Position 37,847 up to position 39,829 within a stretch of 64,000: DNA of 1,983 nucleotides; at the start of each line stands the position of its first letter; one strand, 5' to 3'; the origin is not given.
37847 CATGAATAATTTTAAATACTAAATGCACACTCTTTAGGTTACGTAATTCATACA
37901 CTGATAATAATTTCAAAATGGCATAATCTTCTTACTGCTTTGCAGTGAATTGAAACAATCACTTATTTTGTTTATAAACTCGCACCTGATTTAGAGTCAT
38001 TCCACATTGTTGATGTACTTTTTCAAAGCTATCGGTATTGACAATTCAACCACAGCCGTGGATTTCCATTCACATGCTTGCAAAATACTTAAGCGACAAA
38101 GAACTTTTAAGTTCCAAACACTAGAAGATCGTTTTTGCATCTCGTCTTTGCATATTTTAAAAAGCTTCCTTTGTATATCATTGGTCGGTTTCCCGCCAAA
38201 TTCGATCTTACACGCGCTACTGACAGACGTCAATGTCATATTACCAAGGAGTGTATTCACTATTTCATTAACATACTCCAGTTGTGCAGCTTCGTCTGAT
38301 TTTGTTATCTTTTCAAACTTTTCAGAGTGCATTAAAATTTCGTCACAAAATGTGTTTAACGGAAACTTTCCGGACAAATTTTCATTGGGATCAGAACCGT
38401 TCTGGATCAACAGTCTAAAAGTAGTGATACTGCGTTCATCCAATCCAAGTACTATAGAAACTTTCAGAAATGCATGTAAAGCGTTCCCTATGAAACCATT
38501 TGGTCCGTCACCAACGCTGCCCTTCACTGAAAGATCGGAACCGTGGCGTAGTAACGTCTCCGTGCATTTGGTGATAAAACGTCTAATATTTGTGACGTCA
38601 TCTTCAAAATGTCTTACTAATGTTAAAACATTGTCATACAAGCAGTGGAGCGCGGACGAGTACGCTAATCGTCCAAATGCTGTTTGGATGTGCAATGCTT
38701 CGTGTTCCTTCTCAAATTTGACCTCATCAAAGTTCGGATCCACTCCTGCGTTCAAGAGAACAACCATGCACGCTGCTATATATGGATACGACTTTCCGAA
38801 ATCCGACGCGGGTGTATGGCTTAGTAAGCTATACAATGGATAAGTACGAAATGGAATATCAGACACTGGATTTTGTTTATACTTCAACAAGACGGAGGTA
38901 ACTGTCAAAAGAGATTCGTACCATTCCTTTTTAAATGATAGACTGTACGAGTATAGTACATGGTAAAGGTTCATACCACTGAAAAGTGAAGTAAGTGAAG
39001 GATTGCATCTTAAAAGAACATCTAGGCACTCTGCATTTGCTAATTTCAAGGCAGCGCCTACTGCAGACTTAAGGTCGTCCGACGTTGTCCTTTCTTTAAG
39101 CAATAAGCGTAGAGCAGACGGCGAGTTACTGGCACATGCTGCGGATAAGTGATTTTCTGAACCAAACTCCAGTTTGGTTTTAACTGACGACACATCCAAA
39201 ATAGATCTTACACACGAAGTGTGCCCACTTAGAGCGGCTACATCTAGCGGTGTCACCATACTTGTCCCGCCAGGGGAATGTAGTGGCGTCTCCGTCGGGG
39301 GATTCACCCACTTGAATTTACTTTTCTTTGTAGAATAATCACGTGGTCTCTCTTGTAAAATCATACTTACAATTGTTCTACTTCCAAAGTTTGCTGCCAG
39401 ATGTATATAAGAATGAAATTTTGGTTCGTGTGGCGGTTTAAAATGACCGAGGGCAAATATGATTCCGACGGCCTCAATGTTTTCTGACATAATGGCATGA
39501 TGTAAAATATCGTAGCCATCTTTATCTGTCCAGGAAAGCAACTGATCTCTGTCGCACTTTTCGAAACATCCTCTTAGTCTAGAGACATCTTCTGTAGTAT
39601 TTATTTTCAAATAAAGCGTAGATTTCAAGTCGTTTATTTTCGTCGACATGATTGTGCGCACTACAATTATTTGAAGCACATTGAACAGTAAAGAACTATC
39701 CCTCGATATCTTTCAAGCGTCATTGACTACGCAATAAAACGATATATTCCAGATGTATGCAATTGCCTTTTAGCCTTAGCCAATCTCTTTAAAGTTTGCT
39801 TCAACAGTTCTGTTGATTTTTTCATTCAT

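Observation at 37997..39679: Intronless ASB-like (ankyrin plus SOCS box) gene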

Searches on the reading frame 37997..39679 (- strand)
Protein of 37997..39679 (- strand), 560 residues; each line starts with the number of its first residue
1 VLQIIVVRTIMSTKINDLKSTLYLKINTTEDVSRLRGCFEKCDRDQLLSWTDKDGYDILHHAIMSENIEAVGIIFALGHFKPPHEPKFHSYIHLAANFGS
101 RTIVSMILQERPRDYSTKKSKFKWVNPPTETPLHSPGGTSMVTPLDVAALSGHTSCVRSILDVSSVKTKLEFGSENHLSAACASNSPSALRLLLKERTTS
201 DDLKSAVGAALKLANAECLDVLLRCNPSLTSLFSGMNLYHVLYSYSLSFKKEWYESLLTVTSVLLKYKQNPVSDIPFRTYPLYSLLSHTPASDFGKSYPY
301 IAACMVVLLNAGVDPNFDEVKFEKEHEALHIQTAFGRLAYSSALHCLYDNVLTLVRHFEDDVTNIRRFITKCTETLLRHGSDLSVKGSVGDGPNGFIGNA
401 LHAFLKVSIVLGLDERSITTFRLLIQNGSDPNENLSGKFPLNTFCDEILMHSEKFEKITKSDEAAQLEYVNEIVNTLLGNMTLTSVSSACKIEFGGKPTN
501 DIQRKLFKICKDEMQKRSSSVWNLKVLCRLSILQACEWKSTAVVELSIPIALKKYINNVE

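Call 3: search_protein_families(library=pfam, proteins=[window:37997-39679:-], max_evalue=10)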
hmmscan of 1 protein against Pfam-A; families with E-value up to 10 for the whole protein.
window:37997-39679:- (560 aa): 6 families
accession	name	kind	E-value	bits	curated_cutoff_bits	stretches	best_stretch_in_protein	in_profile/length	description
PF12796.13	Ank_2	-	1.7e-11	44.9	27.3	3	147-226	3-83/90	Ankyrin repeats (3 copies)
PF13606.12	Ank_3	-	1.8e-10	40.4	22.3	3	54-76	1-23/30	Ankyrin repeat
PF00023.36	Ank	-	5.4e-07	30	21.1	1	143-161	4-22/33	Ankyrin repeat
PF13857.12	Ank_5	-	1.8e-05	25.4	27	1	91-118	19-45/56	Ankyrin repeats (many copies)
PF13637.12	Ank_4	-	2e-05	25.2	22.7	1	50-71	26-46/50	Ankyrin repeats (many copies)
PF07525.21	SOCS_box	-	0.0038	17.9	23.5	1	521-556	2-38/39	SOCS box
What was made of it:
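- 38120..39520 (-): Ankyrin-repeat solenoid of about ten helix-hairpin repeats, residues ~44-510. It includes the family signature motifs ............, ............, DPNFDE and AFGR........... Pfam Ank_2 1.7e-11, Ank_3 1.8e-10, Ank 5e-7 (call 3).
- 38012..38119 (-): C-terminal SOCS box, residues 511-546. BC box is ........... Cul5 box is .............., with S537 where orthologues have P. PF07525 17.9 bits, below the 23.5 cut-off (call 3).
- On ASB-type (ankyrin repeat + SOCS box) proteins: Ank_2 1.7e-11, Ank_3 1.8e-10, Ank 5.4e-7 and Ank_4 2e-5, all above their cut-offs (call 3). This sequence alone is sub-threshold (17.9 vs 23.5 bits, E 0.0038, call 3).
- Checked: Ankyrin repeats: Ank_2, Ank_3, Ank and Ank_4 score above their Pfam cut-offs (call 3). 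It scores 17.9 bits against a gathering score of 23.5 (E 0.0038), so this sequence alone is sub-threshold (call 3).
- ANK Pfam hits are above their cut-offs (call 3). This copy scores below Pfam's SOCS_box gathering threshold (17.9 vs 23.5 bits, call 3). The Pfam score is sub-threshold (call 3).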

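Call 4: search_solved_structures(query=window:37997-39679:-, max_evalue=10, show_alignments=3)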
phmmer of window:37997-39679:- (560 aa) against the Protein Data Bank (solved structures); distinct sequences matched with E-value up to 10: 86 (the best 60 are shown).
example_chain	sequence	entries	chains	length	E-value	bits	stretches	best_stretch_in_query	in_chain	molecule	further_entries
7ykr_A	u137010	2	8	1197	0.00035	22.6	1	40-118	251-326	Transient receptor potential cation channel subfamily A member 1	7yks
2xee_A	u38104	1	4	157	0.00057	21.9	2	51-110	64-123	NI3C DARPIN MUTANT5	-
2xeh_A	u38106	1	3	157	0.00068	21.7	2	51-110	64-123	NI3C MUT6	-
5vkq_A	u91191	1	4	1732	0.00069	21.6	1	53-196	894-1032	No mechanoreceptor potential C isoform L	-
1n11_A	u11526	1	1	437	0.00071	21.6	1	136-230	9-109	Ankyrin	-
5y4d_A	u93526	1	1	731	0.00076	21.5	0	53-117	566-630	Ankyrin-1,Ankyrin-2,Ankyrin-2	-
2qyj_A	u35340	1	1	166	0.0012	20.9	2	51-110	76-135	ankyrin NI3C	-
4rlv_A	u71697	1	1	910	0.0017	20.4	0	54-117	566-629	Ankyrin-1, Ankyrin-2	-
4uuc_A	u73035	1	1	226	0.0023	19.9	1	141-229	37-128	ANKYRIN REPEAT AND SOCS BOX PROTEIN 11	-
5ma4_A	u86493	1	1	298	0.0024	19.8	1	50-110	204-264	K7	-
5mak_A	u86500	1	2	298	0.0025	19.8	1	50-110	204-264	R7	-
5ma5_A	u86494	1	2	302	0.0026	19.7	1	50-110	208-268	K11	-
5ma3_A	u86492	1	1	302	0.0026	19.7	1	50-110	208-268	R11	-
7xce_A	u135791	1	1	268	0.0027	19.7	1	142-214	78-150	Neurofascin,Ankyrin-3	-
3zkj_A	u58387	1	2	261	0.0027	19.7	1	141-229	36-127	ANKYRIN REPEAT AND SOCS BOX PROTEIN 9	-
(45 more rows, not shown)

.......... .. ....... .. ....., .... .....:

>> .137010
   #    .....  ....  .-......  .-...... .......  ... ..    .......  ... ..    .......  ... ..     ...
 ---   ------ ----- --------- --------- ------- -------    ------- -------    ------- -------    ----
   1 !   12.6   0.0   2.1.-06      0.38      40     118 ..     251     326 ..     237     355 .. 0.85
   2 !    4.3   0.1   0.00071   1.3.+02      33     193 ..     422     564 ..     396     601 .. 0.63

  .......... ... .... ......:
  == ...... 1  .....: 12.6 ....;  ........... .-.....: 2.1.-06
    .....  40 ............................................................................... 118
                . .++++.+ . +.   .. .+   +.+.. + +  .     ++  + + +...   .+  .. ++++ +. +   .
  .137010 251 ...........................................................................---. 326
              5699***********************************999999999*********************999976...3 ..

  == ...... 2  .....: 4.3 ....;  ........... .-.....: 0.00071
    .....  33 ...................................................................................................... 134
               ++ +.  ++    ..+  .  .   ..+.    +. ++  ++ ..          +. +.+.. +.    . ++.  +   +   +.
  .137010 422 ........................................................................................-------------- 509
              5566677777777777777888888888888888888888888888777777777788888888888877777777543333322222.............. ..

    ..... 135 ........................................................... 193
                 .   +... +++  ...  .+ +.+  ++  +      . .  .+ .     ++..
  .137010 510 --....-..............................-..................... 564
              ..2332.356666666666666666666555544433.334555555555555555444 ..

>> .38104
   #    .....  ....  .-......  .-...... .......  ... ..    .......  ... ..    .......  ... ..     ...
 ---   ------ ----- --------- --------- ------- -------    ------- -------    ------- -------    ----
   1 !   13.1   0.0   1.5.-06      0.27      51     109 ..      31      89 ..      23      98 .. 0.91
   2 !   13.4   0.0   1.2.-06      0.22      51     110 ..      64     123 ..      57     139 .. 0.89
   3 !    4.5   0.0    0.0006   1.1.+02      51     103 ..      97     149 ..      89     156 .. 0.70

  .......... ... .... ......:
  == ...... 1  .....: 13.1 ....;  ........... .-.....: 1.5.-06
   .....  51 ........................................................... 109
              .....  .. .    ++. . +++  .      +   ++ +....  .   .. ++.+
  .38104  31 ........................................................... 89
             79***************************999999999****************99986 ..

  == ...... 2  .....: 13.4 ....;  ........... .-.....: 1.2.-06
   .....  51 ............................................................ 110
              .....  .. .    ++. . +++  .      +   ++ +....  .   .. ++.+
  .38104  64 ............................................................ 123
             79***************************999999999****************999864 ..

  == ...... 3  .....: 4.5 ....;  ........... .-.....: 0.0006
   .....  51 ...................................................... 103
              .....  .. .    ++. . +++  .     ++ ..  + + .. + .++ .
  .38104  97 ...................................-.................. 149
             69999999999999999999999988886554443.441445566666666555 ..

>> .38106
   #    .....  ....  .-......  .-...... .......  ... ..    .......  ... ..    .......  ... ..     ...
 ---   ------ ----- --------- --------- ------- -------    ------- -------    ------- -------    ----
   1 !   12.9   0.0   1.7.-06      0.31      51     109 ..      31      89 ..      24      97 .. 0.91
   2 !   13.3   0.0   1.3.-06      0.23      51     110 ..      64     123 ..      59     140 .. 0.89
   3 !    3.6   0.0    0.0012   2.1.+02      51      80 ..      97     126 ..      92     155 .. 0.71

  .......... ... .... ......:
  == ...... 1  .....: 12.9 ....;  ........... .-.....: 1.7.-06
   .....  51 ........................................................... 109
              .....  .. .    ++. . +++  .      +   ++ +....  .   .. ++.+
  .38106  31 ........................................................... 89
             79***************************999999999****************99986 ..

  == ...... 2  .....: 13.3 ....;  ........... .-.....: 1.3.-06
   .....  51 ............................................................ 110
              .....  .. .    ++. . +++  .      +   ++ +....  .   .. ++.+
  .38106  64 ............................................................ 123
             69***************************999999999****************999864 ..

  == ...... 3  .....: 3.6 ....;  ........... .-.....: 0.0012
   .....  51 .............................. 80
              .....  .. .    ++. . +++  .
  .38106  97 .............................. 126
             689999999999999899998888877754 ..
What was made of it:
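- Closest known: Vertebrate ASB proteins. Same: The ANK region aligns to ASB9 and ASB11 (call 4).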

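Call 5: find_homologous_proteins(query=window:38000-39649:-)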
Query seq(550 aa) (550 aa): 61 proteins with E <= 0.001 among 8000 candidates.
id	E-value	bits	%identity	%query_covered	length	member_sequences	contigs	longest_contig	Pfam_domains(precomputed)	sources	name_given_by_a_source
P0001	0.0e+0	1214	96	100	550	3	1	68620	PF13606.13,PF13857.13,PF12796.14,PF00023.37,PF13637.13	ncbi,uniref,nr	ncbi:uncharacterized protein LOC132724177 [Ruditapes philippinarum]|uniref:uncharacterized protein L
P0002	0.0e+0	1075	84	100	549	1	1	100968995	PF13606.13,PF13857.13,PF12796.14,PF00023.37,PF13637.13,PF07525.22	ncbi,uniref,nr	ncbi:uncharacterized protein LOC123552323 [Mercenaria mercenaria]|uniref:uncharacterized protein LOC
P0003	2.0e-297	1005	79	100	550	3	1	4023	PF13606.13,PF13857.13,PF12796.14,PF00023.37,PF13637.13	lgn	-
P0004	2.7e-279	945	75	100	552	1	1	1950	PF13606.13,PF12796.14,PF00023.37,PF07525.22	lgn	-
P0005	9.3e-274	927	74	100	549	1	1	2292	PF13606.13,PF12796.14,PF00023.37,PF13637.13,PF07525.22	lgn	-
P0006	1.9e-247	840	66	100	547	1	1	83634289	PF13606.13,PF12796.14,PF00023.37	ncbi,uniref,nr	ncbi:uncharacterized protein LOC128239275 [Mya arenaria]|uniref:uncharacterized protein LOC128239275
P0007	2.8e-242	823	66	99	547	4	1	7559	PF13606.13,PF13857.13,PF12796.14,PF00023.37,PF07525.22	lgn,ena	-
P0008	1.6e-230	784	64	99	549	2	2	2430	PF13606.13,PF13857.13,PF12796.14,PF00023.37,PF07525.22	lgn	-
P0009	9.0e-216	736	61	100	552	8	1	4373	PF12796.14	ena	-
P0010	2.8e-211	721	61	98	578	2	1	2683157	PF13606.13,PF13857.13,PF12796.14,PF00023.37,PF13637.13,PF07525.22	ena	-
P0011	1.3e-205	702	57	99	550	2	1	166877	PF13606.13,PF12796.14,PF00023.37,PF13637.13,PF07525.22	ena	-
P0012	1.8e-202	692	55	99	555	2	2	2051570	PF13606.13,PF13857.13,PF12796.14,PF00023.37,PF13637.13,PF07525.22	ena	-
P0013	3.0e-201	688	56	99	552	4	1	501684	PF13606.13,PF12796.14,PF00023.37,PF13637.13,PF07525.22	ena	-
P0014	7.2e-200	683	54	99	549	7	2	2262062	PF12796.14,PF00023.37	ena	-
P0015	3.1e-195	668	55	98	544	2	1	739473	PF13606.13,PF12796.14,PF00023.37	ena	-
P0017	4.4e-157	542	56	82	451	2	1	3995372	PF12796.14,PF00023.37,PF07525.22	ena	-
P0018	1.0e-145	505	45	98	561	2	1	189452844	PF13606.13,PF13857.13,PF23745.2,PF12796.14,PF00023.37,PF13637.13,PF07525.22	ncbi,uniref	ncbi:hypothetical protein ACJMK2_028576 [Sinanodonta woodiana]|uniref:SOCS box domain-containing pro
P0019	5.0e-145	502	45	98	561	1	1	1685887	PF13606.13,PF13857.13,PF23745.2,PF12796.14,PF00023.37,PF13637.13,PF07525.22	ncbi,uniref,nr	ncbi:hypothetical protein CHS0354_012438 [Potamilus streckersoni]|uniref:SOCS box domain-containing 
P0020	6.6e-130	452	65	57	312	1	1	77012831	PF07525.22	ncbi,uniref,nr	ncbi:hypothetical protein DPMN_055467 [Dreissena polymorpha]|uniref:SOCS box domain-containing prote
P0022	1.6e-118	415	42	97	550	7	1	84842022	PF12796.14,PF00023.37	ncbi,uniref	ncbi:uncharacterized protein [Mytilus edulis]|uniref:uncharacterized protein n=1 Tax=Mytilus edulis 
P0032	3.7e-103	364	39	96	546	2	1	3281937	PF12796.14,PF00023.37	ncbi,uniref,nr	ncbi:uncharacterized protein LOC124290642 [Haliotis rubra]|uniref:uncharacterized protein LOC1242906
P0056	1.7e-54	204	29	75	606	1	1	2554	PF12796.14,PF00023.37,PF07525.22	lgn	-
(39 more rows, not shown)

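Call 12: find_encoding_contigs(protein=P0001, flank=10000, max_places=3)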
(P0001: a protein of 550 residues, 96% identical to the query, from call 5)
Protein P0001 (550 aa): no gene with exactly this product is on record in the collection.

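Call 13: find_encoding_contigs(protein=P0002, flank=10000, max_places=3)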
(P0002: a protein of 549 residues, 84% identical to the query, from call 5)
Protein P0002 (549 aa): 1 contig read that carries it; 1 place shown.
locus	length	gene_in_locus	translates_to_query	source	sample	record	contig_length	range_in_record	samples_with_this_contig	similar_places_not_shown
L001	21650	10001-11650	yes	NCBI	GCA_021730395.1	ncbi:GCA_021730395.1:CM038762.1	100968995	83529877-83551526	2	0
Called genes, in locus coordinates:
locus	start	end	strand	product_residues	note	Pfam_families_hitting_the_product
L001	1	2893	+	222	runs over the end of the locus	PF00071:Ras, PF08477:Roc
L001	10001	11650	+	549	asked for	PF12796:Ank_2 (faint), PF13637:Ank_4 (faint), PF13857:Ank_5 (faint), PF00023:Ank (faint), PF13606:Ank_3 (faint), PF07525:SOCS_box (weak)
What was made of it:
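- Tried and rejected: The two are annotated as separate genes in Mercenaria (call 13), and an in-frame stop precedes the ATG.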

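Call 14: find_encoding_contigs(protein=P0006, flank=6000, max_places=2)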
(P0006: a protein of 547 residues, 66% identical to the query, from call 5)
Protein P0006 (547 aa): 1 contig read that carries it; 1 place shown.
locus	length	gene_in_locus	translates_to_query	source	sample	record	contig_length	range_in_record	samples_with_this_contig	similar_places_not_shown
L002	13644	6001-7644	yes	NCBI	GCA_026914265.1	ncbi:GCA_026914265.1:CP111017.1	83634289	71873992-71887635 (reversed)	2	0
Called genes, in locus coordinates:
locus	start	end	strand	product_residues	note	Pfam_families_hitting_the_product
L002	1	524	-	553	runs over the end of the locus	PF24105:Beta-prop_CAF1B_HIR1, PF25173:Beta-prop_WDR3_1st, PF25174:Beta-prop_THOC3, PF25175:Beta-prop_WDR5, PF23381:Beta-prop_IFT122_1st, PF24807:WD40_CDC20-Fz, PF24814:WD40_Prp19, PF23414:Beta-prop_EML_2, +34 more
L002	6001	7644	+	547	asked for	PF12796:Ank_2 (faint), PF00023:Ank (faint), PF13606:Ank_3 (faint)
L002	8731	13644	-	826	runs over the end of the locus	PF12457:TIP_N, PF01585:G-patch, PF07842:GCFC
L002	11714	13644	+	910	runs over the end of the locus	PF09379:FERM_N, PF00373:FERM_M, PF09380:FERM_C, PF20492:ERM_helical, PF00769:ERM_C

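Call 15: find_encoding_contigs(protein=P0018, flank=6000, max_places=2)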
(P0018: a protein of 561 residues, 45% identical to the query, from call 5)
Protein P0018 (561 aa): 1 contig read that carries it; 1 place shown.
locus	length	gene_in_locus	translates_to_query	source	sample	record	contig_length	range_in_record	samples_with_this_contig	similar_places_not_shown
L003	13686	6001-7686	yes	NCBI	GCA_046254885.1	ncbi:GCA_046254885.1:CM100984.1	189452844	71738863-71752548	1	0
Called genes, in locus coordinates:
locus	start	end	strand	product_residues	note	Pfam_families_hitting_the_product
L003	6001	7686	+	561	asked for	PF12796:Ank_2 (faint), PF13637:Ank_4 (faint), PF13857:Ank_5 (faint), PF00023:Ank (faint), PF13606:Ank_3 (faint), PF23745:ANK_LRRK2 (weak), PF07525:SOCS_box (weak)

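Call 16: find_encoding_contigs(protein=P0022, flank=6000, max_places=2)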
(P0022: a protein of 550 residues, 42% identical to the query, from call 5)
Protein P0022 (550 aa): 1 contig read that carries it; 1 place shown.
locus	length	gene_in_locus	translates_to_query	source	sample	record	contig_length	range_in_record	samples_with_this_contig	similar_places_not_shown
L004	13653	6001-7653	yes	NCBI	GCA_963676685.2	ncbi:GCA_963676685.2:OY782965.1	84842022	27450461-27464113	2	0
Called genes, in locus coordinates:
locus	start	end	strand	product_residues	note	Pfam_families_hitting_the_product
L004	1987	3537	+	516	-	PF00651:BTB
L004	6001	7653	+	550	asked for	PF12796:Ank_2 (faint), PF00023:Ank (faint)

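Call 17: find_encoding_contigs(protein=P0032, flank=6000, max_places=2)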
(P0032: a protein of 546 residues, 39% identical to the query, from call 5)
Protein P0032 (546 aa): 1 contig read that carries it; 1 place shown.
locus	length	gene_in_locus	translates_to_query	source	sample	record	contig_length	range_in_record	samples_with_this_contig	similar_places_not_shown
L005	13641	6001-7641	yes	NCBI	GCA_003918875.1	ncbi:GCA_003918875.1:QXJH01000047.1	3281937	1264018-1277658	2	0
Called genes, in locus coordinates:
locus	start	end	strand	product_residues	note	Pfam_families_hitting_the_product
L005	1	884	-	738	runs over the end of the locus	PF12012:DUF3504 (weak)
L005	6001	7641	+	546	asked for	PF12796:Ank_2 (faint), PF00023:Ank (faint)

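Call 21: search_protein_families(library=pfam, alignment_id=A1, max_evalue=0.01)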
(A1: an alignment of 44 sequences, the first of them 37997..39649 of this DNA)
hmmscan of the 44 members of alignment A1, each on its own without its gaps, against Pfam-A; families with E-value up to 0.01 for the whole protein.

A. member 1, window:37997-39649:- (550 aa): 6 families
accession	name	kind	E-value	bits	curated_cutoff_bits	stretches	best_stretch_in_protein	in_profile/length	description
PF12796.13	Ank_2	-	3e-11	44.2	27.3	1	137-216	3-83/90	Ankyrin repeats (3 copies)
PF13606.12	Ank_3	-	1.6e-10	40.6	22.3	0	44-66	1-23/30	Ankyrin repeat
PF00023.36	Ank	-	4.6e-07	30.2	21.1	0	133-151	4-22/33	Ankyrin repeat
PF13857.12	Ank_5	-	1.7e-05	25.5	27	0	81-108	19-45/56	Ankyrin repeats (many copies)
PF13637.12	Ank_4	-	1.8e-05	25.3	22.7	0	40-61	26-46/50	Ankyrin repeats (many copies)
PF07525.21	SOCS_box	-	0.0038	17.9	23.5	1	511-546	2-38/39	SOCS box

B. families by the number of members that match (of 44 scanned): 8 families
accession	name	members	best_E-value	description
PF12796.13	Ank_2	44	2.4e-15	Ankyrin repeats (3 copies)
PF00023.36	Ank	44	2.9e-14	Ankyrin repeat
PF13606.12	Ank_3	43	1.7e-11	Ankyrin repeat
PF13637.12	Ank_4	38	8.6e-10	Ankyrin repeats (many copies)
PF13857.12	Ank_5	30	3.2e-09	Ankyrin repeats (many copies)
PF07525.21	SOCS_box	19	8.6e-07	SOCS box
PF23745.1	ANK_LRRK2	5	5.3e-06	LRRK2 ANK repeat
PF24521.3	Ank_KRIT1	2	0.0037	KRIT1 ankyrin-repeats domain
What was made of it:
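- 38012..38119 (-): 19 of 44 relatives hit PF07525, best 8.6e-7 (call 21).
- On ASB-type (ankyrin repeat + SOCS box) proteins: The feature is met at family level: 19 of 44 relatives hit, best 8.6e-7 (call 21).
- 19 of 44 relatives hit PF07525 (call 21).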

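Call 35: find_encoding_contigs(protein=window:37997-39649:-, flank=5000, max_places=5)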
Protein window:37997-39649:- (550 aa): no gene with exactly this product is on record in the collection.
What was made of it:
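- Tried and rejected: Exact-sequence look-ups of the window protein and of the R. philippinarum protein found no contig (calls 12, 35).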

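Call 36: find_encoding_contigs(protein=P0003, flank=5000, max_places=3)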
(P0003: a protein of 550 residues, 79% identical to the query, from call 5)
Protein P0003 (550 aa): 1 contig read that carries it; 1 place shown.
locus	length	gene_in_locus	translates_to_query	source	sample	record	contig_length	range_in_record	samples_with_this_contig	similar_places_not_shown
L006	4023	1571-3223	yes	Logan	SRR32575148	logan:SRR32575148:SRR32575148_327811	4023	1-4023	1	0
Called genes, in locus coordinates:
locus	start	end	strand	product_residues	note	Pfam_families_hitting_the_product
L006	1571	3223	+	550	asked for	PF13637:Ank_4 (faint), PF12796:Ank_2 (faint), PF13857:Ank_5 (faint), PF00023:Ank (faint), PF13606:Ank_3 (faint)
